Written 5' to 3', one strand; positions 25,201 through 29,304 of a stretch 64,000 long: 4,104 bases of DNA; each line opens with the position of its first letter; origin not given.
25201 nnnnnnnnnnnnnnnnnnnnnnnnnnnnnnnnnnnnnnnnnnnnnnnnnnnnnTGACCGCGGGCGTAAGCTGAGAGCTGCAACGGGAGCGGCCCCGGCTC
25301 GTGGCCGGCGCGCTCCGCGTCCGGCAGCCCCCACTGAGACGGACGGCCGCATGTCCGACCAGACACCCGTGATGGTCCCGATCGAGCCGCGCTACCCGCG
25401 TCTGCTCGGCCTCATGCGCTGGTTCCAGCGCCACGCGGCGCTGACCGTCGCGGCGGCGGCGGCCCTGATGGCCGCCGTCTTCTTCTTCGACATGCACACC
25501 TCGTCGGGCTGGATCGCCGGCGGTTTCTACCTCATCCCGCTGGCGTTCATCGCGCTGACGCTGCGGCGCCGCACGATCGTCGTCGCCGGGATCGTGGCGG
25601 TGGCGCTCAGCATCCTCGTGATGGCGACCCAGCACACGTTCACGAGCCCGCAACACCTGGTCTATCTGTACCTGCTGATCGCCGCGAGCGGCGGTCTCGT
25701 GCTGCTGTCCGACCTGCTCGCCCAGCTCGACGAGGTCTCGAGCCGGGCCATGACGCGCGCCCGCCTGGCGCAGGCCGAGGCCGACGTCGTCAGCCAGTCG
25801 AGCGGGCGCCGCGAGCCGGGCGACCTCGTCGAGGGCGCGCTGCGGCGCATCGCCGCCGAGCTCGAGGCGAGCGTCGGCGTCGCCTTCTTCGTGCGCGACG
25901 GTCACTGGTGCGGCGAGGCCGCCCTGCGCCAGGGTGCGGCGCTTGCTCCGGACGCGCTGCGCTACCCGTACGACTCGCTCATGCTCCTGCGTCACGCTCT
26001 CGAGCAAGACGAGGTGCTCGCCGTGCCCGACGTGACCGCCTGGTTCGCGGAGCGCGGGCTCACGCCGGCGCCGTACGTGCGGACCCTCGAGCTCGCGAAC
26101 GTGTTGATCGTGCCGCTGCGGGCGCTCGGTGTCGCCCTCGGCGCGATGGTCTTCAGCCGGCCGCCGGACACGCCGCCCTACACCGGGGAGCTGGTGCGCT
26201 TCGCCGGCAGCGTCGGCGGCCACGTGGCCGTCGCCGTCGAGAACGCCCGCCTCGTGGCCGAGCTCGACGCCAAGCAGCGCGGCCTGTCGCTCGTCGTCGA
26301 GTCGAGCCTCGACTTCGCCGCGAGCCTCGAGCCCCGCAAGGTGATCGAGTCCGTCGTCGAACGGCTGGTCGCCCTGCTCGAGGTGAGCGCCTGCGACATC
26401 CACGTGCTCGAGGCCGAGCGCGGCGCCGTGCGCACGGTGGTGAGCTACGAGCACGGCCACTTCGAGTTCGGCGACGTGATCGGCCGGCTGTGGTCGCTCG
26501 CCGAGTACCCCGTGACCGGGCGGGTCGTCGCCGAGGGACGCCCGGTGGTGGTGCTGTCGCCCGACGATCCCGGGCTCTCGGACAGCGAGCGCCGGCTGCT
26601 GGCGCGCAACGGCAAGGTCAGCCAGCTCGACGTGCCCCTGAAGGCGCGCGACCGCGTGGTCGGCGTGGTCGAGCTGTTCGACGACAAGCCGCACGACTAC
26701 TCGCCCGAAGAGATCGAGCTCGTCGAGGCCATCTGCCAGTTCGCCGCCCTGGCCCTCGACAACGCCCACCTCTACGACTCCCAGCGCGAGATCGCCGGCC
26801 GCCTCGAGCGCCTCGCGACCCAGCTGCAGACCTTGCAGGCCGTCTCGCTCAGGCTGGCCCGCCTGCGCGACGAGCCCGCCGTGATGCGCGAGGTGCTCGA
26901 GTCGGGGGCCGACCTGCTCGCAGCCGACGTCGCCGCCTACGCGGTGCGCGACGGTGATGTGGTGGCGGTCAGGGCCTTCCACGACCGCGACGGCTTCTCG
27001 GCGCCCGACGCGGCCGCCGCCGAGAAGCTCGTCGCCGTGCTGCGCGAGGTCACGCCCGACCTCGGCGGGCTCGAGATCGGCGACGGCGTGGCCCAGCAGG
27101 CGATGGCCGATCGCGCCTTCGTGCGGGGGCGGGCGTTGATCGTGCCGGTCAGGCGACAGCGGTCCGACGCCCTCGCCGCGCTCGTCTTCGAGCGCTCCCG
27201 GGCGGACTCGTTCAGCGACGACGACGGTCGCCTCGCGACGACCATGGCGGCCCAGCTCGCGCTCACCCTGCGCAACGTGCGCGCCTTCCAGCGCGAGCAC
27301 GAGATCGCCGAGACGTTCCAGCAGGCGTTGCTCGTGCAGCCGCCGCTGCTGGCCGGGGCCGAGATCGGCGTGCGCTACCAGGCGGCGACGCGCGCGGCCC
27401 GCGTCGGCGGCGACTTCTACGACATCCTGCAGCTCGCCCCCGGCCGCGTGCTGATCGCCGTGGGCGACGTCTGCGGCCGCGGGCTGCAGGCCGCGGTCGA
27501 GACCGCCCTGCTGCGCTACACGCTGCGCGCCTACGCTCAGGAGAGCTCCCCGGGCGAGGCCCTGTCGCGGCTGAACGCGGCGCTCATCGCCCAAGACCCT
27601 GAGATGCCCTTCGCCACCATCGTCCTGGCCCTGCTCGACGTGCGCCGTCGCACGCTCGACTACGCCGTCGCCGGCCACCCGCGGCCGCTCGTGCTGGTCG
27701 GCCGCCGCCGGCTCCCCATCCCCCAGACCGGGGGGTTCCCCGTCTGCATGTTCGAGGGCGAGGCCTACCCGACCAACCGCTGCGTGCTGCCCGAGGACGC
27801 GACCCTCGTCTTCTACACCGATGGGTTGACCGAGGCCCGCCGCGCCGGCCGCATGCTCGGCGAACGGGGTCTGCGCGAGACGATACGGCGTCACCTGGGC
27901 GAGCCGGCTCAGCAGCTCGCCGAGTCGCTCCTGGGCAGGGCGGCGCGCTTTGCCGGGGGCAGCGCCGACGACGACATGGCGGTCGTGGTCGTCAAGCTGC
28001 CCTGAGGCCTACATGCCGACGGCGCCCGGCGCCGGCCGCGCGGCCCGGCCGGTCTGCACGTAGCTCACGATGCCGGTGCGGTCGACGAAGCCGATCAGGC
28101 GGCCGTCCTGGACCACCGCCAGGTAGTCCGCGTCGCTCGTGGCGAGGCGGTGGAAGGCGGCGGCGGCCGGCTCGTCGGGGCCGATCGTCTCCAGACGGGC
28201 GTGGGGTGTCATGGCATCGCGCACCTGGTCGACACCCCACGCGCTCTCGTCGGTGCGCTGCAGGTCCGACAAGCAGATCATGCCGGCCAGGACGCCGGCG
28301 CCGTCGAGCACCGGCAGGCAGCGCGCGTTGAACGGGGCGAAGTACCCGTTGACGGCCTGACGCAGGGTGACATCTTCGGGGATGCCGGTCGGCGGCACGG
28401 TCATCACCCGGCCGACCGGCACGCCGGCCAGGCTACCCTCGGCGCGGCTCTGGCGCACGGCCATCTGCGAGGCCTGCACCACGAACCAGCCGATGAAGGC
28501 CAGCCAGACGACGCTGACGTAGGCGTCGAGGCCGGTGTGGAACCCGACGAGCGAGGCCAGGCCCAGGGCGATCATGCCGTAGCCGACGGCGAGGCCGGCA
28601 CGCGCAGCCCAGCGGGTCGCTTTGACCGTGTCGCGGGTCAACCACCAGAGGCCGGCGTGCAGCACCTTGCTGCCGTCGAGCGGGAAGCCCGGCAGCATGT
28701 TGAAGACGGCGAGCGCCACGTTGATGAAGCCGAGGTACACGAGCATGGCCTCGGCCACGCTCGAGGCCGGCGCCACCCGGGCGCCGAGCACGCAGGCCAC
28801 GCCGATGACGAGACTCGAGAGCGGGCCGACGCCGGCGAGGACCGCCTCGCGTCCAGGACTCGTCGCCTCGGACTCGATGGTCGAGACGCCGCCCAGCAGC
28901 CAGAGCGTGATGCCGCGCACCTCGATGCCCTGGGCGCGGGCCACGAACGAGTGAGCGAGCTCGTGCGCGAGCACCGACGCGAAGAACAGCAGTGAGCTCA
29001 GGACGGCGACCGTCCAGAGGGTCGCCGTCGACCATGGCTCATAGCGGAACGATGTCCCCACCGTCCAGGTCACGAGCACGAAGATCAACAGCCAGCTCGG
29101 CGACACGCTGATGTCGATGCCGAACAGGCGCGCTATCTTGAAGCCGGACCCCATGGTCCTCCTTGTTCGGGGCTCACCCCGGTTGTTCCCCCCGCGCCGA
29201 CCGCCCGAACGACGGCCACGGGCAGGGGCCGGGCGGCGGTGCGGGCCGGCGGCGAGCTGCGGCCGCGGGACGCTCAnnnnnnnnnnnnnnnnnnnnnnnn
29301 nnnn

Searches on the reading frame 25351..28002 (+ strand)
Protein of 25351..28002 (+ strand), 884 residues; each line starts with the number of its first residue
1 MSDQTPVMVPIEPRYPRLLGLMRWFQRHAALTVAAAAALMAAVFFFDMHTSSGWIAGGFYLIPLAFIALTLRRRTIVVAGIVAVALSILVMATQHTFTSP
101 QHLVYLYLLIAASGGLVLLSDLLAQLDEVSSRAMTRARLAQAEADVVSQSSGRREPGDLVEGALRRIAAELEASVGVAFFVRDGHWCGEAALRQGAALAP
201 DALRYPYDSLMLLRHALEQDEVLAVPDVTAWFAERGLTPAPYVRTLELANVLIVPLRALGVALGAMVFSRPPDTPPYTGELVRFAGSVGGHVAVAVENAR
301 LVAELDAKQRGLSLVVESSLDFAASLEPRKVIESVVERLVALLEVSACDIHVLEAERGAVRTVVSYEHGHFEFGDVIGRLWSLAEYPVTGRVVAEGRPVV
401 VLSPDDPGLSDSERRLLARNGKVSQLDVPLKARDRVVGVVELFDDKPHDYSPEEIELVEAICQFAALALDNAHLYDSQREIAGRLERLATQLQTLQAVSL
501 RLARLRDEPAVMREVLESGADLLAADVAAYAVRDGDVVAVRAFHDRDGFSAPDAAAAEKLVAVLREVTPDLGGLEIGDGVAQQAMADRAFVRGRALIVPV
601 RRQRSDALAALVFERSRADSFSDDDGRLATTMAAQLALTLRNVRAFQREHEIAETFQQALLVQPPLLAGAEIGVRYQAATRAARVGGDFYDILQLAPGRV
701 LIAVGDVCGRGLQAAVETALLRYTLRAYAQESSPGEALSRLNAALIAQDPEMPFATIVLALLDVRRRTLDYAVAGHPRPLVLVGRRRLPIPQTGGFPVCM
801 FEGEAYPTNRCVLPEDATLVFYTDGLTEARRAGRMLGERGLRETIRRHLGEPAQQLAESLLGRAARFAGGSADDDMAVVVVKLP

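Call 15: search_protein_families(library=pfam, proteins=[window:25351-28002:+], max_evalue=0.001)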
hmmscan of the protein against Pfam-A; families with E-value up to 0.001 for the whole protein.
window:25351-28002:+ (884 aa): 5 families
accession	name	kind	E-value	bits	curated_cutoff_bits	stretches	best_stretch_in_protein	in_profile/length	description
PF07228.17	SpoIIE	-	9.4e-47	159.9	25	1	697-883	2-191/192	Stage II sporulation protein E (SpoIIE)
PF01590.32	GAF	-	2e-26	93.5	22.4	2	330-469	4-133/133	GAF domain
PF13185.12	GAF_2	-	8.4e-26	91.2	28.6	3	327-470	3-136/136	GAF domain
PF13492.12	GAF_3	-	6.6e-24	85.2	27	3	329-471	3-129/129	GAF domain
PF11849.14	DUF3369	-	0.00019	22.2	27.2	0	304-359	13-68/168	Domain of unknown function (DUF3369)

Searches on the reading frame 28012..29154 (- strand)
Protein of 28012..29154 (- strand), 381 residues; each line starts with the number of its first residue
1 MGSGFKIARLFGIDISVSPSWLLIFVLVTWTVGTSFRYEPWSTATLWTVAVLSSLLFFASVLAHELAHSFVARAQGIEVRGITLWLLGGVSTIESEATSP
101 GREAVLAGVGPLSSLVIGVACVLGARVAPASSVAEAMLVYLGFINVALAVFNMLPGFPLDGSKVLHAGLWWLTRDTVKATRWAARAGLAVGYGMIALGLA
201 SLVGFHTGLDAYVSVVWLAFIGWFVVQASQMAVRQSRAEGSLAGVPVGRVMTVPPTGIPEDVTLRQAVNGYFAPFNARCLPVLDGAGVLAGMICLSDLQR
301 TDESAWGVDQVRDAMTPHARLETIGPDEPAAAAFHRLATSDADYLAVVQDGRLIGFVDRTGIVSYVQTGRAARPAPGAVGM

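Call 5: search_protein_families(library=pfam, proteins=[window:28012-29154:-], max_evalue=0.01)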
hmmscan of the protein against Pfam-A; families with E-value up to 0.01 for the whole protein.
window:28012-29154:- (381 aa): 3 families
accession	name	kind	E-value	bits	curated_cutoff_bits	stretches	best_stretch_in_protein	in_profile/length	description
PF02163.28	Peptidase_M50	-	1.7e-18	67.2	27.2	2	133-190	158-217/221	Peptidase family M50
PF00571.33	CBS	-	1.2e-12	48.3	24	2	311-366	1-55/57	CBS domain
PF13398.12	Peptidase_M50B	-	0.0022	18.2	26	1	45-179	10-141/201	Peptidase M50B-like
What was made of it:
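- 28009..29154 (-): Site-2 protease (Peptidase_M50) with two CBS domains, 119 nt downstream, with its own Shine-Dalgarno sequence. A frequent but dispensable neighbour. Pfam (call 5).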

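Call 6: search_protein_families(library=ncbifam, proteins=[window:28012-29154:-], max_evalue=0.01)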
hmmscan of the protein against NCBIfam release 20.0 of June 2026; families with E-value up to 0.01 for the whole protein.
window:28012-29154:- (381 aa): 1 family
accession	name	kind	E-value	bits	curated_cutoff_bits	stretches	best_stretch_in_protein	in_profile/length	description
NF041552.1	TF_PrdR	equivalog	0.001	17.5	795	1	248-366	9-125/577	sigma-54 dependent transcriptional regulator PrdR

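Call 50: search_protein_families(library=padloc, proteins=[window:28012-29154:-], max_evalue=0.001)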
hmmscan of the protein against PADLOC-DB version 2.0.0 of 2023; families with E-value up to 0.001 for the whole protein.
window:28012-29154:- (381 aa): 0 families
